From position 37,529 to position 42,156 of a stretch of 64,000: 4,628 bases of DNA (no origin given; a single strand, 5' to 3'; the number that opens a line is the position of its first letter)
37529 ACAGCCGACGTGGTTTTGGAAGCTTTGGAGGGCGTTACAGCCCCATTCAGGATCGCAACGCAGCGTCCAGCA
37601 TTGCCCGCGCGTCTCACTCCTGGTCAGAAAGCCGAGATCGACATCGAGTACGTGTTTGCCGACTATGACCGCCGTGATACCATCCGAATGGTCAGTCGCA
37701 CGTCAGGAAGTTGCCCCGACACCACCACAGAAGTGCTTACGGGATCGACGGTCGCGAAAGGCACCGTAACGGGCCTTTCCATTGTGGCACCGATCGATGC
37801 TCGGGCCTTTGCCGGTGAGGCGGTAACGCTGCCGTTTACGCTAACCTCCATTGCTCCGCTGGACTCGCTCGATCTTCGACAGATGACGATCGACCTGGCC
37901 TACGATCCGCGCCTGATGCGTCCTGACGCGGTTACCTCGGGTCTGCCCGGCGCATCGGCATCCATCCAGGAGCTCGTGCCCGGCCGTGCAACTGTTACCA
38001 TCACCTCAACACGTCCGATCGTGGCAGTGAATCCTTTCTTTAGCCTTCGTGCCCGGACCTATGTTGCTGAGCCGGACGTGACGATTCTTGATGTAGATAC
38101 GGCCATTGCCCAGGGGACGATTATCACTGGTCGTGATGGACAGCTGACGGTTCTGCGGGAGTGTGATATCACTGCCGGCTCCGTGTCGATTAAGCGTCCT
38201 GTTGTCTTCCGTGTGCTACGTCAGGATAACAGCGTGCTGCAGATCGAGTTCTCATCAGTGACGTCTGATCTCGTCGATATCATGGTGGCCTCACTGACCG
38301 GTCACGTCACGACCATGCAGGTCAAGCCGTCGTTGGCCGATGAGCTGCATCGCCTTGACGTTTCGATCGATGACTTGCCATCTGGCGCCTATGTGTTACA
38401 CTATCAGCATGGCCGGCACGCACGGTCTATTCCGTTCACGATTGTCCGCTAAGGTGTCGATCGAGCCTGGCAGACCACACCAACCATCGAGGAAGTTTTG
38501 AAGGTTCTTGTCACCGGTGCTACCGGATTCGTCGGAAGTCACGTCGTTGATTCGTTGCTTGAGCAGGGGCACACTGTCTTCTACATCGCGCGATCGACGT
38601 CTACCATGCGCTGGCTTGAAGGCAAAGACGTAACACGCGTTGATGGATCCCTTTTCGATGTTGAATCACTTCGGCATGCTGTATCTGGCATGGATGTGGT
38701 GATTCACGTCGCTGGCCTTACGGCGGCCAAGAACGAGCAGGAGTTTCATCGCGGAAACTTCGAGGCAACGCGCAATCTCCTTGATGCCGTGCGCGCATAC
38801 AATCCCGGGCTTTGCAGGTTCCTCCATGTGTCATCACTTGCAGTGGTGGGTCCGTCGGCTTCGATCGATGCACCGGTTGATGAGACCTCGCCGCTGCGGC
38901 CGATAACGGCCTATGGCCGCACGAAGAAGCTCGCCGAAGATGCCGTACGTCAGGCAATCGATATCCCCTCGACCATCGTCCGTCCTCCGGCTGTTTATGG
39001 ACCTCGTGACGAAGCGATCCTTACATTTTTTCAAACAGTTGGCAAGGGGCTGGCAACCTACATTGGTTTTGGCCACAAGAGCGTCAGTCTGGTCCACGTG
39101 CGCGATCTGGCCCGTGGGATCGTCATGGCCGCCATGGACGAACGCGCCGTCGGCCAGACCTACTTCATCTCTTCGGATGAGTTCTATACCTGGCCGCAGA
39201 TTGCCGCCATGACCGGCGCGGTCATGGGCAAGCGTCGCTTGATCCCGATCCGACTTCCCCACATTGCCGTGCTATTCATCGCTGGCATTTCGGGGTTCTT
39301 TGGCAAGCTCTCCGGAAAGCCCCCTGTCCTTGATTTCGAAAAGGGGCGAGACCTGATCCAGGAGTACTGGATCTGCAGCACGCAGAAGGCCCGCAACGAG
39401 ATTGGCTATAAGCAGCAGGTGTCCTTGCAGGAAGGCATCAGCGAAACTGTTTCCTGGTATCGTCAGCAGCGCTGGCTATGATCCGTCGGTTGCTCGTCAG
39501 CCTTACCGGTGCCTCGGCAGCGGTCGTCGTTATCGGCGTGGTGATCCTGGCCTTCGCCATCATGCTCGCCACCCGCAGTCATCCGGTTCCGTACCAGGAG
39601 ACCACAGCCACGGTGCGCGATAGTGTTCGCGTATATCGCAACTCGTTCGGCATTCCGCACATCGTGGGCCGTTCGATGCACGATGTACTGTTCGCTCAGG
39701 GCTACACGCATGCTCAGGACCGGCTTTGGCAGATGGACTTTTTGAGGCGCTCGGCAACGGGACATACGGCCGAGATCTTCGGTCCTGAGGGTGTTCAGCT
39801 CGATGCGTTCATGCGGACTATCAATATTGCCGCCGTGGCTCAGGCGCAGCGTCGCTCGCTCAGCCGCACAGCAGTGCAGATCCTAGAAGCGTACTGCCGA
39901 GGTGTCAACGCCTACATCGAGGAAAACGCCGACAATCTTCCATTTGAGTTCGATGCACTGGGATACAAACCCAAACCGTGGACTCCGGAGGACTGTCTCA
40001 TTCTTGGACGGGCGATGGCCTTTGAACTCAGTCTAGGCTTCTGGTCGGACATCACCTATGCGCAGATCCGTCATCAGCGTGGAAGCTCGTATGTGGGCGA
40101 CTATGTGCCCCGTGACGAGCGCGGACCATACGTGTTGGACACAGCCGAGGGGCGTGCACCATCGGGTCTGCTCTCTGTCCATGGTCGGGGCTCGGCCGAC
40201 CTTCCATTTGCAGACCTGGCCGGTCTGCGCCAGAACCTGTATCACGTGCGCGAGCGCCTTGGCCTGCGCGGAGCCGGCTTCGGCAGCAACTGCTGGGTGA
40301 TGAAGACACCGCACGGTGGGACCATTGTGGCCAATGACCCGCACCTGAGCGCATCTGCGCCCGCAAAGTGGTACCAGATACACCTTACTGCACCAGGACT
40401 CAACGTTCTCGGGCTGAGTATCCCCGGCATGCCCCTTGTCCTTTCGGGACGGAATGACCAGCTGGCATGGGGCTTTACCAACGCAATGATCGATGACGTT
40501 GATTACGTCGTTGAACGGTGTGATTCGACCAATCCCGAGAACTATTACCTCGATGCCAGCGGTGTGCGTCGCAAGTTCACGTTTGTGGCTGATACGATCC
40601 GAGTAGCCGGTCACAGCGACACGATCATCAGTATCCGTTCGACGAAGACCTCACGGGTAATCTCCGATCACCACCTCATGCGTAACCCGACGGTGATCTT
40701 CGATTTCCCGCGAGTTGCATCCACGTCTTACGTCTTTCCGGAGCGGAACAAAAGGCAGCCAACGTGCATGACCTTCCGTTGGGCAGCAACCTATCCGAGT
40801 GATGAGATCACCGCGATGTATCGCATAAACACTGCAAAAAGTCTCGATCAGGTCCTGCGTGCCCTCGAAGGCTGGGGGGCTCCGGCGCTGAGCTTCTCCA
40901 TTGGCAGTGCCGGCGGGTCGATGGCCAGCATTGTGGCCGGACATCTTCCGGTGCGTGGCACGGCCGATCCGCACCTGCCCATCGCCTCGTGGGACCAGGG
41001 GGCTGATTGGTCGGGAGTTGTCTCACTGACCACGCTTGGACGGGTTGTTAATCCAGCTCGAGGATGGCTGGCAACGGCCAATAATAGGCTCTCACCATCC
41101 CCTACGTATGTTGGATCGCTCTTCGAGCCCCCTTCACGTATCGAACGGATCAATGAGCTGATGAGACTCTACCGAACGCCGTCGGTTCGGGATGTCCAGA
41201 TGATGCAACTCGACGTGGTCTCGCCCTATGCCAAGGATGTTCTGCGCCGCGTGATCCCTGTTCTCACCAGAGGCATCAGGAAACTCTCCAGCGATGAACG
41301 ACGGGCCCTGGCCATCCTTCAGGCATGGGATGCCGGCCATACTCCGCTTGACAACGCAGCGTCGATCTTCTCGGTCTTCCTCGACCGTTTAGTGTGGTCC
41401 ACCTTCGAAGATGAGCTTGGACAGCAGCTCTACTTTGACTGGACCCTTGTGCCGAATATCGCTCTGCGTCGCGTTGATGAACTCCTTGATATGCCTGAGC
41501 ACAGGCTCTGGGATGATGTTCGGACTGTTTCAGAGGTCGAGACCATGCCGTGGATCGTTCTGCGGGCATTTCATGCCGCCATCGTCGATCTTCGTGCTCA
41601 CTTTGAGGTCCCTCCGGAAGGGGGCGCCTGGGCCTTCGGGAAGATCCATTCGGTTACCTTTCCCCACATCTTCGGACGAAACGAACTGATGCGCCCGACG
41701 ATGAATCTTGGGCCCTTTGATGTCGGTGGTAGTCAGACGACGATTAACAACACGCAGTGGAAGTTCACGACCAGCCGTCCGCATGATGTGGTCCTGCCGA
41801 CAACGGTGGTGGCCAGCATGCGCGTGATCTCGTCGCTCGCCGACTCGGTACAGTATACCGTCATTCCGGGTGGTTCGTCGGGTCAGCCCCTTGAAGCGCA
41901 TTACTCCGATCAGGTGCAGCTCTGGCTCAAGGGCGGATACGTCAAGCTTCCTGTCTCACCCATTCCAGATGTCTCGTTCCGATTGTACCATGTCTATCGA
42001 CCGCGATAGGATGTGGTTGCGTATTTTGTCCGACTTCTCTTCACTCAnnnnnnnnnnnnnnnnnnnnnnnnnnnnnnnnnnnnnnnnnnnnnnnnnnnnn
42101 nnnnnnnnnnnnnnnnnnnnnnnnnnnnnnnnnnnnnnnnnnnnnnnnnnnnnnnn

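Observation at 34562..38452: Second giant T9SS cargo protein (LTD + Ig + multiple ASH/choice-of-anchor-D-like repeats) paired in tandem with the first and bracketed by clean terminators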

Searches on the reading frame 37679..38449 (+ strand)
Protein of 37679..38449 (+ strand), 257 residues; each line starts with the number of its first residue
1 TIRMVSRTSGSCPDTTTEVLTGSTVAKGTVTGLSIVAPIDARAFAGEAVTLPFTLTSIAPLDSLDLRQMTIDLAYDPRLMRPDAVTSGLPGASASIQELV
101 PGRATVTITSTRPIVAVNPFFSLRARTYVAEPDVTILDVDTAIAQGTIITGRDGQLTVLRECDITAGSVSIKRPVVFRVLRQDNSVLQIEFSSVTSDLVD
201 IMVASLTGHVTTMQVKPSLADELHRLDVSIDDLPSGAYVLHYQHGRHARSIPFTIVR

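Call 45: predict_structure(alignment_id=A4)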
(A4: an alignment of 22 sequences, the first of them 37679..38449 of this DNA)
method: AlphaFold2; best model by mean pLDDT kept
length: 257 residues; sequences in the alignment: 22
mean_pLDDT: 83.9   pTM: 0.55
mean pLDDT of the five models: 83.9, 83.2, 81.4, 79.4, 76.9
residues with pLDDT >= 90: 93; 70-90: 135; 50-70: 19; < 50: 10
segments of 3 or more residues with pLDDT < 50: 163-172
pLDDT, mean of each block of 10 residues (from residue 1): 80 78 66 91 92 90 84 94 95 94 95 92 93 90 84 92 42 65 80 83 84 82 83 86 83 81
secondary structure, 60 per line:
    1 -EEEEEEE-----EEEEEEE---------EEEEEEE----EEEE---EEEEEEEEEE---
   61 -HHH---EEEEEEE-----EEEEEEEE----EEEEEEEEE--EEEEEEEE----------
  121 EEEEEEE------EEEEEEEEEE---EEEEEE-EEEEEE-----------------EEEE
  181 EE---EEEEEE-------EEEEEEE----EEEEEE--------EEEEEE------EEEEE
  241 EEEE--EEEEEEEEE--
elements in order: E2-8 E14-20 E30-36 E41-44 E48-57 E68-74 E80-87 E92-100 E103-110 E121-127 E134-143 E147-152 E154-159 E177-182 E186-191 E199-205 E210-215 E224-229 E236-244 E247-255

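Call 48: fold_search(model_id=the predicted structure, library=pdb)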
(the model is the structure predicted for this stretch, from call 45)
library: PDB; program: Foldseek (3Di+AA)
matches with E <= 10: 1804; with E <= 0.001: 419
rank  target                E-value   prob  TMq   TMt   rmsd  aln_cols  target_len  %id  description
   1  2w1n                  1.3e-09  1.00  0.43  0.48  14.7       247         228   12  cohesin and fibronectin type-III double module construct from the Clostridium perfringens glycoside hydrolase GH84C (released 2009-02-03)
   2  6kgc_A                4.2e-08  1.00  0.43  0.72   2.6       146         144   16  Crystal structure of CaDoc0917(R49D)-CaCohA2 complex at pH 5.4 (released 2020-07-08)
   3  4dh2_C                5.2e-08  1.00  0.43  0.67   3.7       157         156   11  Crystal structure of Coh-OlpC(Cthe_0452)-Doc435(Cthe_0435) complex: A novel type I Cohesin-Dockerin complex from Clost (released 2012-11-28)
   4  2vn5_C                6.3e-08  1.00  0.41  0.68   3.8       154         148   18  The Clostridium cellulolyticum dockerin displays a dual binding mode for its cohesin partner (released 2008-05-20)
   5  4uyq_A                6.7e-08  1.00  0.40  0.67   3.5       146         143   12  High resolution structure of the third cohesin ScaC in complex with the ScaB dockerin with a mutation in the C-termina (released 2015-04-15)
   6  6kgf_C                7.0e-08  1.00  0.43  0.72   2.5       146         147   16  Crystal structure of CaDoc0917(R16D)-CaCohA2 complex at pH 8.2 (released 2020-07-08)
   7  4dh2_A                7.0e-08  1.00  0.43  0.67   3.7       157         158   11  Crystal structure of Coh-OlpC(Cthe_0452)-Doc435(Cthe_0435) complex: A novel type I Cohesin-Dockerin complex from Clost (released 2012-11-28)
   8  1g1k_A                7.0e-08  1.00  0.40  0.67   3.4       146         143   15  COHESIN MODULE FROM THE CELLULOSOME OF CLOSTRIDIUM CELLULOLYTICUM (released 2000-11-22)
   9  2xdh                  8.2e-08  1.00  0.41  0.72   3.5       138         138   14  Non-cellulosomal cohesin from the hyperthermophilic archaeon Archaeoglobus fulgidus (released 2010-05-26)
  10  4fl4_L                1.0e-07  1.00  0.40  0.34  15.4       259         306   11  Scaffoldin conformation and dynamics revealed by a ternary complex from the Clostridium thermocellum cellulosome (released 2012-06-27)
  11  4uyp_C                1.4e-07  1.00  0.41  0.68   3.1       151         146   13  High resolution structure of the third cohesin ScaC in complex with the ScaB dockerin with a mutation in the N-termina (released 2015-04-15)
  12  6kgd_A                1.5e-07  1.00  0.43  0.72   2.6       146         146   16  Crystal structure of CaDoc0917(R49D)-CaCohA2 complex at pH 8.0 (released 2020-07-08)
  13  4uyp_A                1.6e-07  1.00  0.39  0.66   3.3       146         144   13  High resolution structure of the third cohesin ScaC in complex with the ScaB dockerin with a mutation in the N-termina (released 2015-04-15)
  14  5nrm_A                2.0e-07  1.00  0.42  0.72   2.8       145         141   13  Crystal structure of the sixth cohesin from Acetivibrio cellulolyticus' scaffoldin B in complex with Cel5 dockerin S51 (released 2018-01-31)
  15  3kcp_A                2.4e-07  1.00  0.39  0.34  16.2       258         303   12  Crystal structure of interacting Clostridium thermocellum multimodular components (released 2010-02-09)
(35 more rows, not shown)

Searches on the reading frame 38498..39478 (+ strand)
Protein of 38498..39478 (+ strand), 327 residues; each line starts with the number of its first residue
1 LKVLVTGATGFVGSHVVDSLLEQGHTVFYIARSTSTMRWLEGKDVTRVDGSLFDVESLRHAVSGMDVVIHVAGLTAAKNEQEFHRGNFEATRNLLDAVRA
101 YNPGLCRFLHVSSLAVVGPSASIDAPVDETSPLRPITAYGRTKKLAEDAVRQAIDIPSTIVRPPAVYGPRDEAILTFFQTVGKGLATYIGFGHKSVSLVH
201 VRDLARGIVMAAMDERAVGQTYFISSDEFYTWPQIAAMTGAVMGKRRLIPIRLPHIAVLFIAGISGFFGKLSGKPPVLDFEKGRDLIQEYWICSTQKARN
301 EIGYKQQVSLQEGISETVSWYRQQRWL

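Call 13: search_protein_families(library=pfam, proteins=[window:38498-39478:+], max_evalue=0.001)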
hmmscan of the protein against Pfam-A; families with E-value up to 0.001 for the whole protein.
window:38498-39478:+ (327 aa): 9 families
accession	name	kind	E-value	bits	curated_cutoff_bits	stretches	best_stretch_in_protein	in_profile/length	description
PF01370.27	Epimerase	-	1.4e-39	136.4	20.9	1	3-221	1-236/240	NAD dependent epimerase/dehydratase family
PF16363.11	GDP_Man_Dehyd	-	3.7e-28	99.4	27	1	4-317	1-332/332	GDP-mannose 4,6 dehydratase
PF01073.25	3Beta_HSD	-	1.7e-26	93.3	22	1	4-227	1-251/280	3-beta hydroxysteroid dehydrogenase/isomerase family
PF13460.12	NAD_binding_10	-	5.6e-22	78.9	27.2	1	7-167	1-147/184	NAD(P)H-binding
PF04321.23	RmlD_sub_bind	-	7.5e-18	65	27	1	1-238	1-226/287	RmlD substrate binding domain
PF07993.18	NAD_binding_4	-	1.3e-16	61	20.1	1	56-189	80-230/258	Male sterility protein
PF05368.20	NmrA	-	7e-14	52.5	27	1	2-245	4-236/298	NmrA-like family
PF02719.21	Polysacc_synt_2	-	0.00047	19.9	20.2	0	3-112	1-127/293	Polysaccharide biosynthesis protein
PF00106.31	adh_short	-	0.0006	19.8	26.6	0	3-91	3-104/195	short chain dehydrogenase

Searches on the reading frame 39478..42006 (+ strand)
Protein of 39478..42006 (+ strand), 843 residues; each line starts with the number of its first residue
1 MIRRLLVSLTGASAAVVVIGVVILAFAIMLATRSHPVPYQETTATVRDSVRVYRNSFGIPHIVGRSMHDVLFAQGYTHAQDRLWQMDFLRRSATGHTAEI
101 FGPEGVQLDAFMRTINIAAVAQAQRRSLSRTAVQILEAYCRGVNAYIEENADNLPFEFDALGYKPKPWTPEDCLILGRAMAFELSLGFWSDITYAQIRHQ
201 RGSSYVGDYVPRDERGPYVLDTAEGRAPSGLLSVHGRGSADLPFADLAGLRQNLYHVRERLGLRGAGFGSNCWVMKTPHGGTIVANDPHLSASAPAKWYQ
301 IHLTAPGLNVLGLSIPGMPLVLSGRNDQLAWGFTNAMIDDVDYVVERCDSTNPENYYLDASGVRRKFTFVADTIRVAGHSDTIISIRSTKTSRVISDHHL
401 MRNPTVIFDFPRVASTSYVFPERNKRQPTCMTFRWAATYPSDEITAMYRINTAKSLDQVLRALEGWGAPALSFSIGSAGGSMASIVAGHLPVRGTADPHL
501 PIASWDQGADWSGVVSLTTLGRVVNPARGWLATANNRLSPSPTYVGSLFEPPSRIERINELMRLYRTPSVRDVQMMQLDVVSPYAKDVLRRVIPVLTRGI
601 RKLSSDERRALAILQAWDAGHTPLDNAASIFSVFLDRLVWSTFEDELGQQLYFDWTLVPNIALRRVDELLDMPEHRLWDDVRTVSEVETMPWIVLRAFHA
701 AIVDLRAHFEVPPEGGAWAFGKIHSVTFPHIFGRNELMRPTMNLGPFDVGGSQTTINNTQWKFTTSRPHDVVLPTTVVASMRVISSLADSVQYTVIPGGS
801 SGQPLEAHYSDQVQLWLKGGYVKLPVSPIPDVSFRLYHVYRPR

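Call 13: search_protein_families(library=pfam, proteins=[window:39478-42006:+], max_evalue=0.001)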
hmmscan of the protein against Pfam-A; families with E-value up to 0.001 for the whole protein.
window:39478-42006:+ (843 aa): 1 family
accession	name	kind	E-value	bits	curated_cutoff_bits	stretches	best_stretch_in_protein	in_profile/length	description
PF01804.23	Penicil_amidase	-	5.6e-180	601.1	21.3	1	49-827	1-669/675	Penicillin amidase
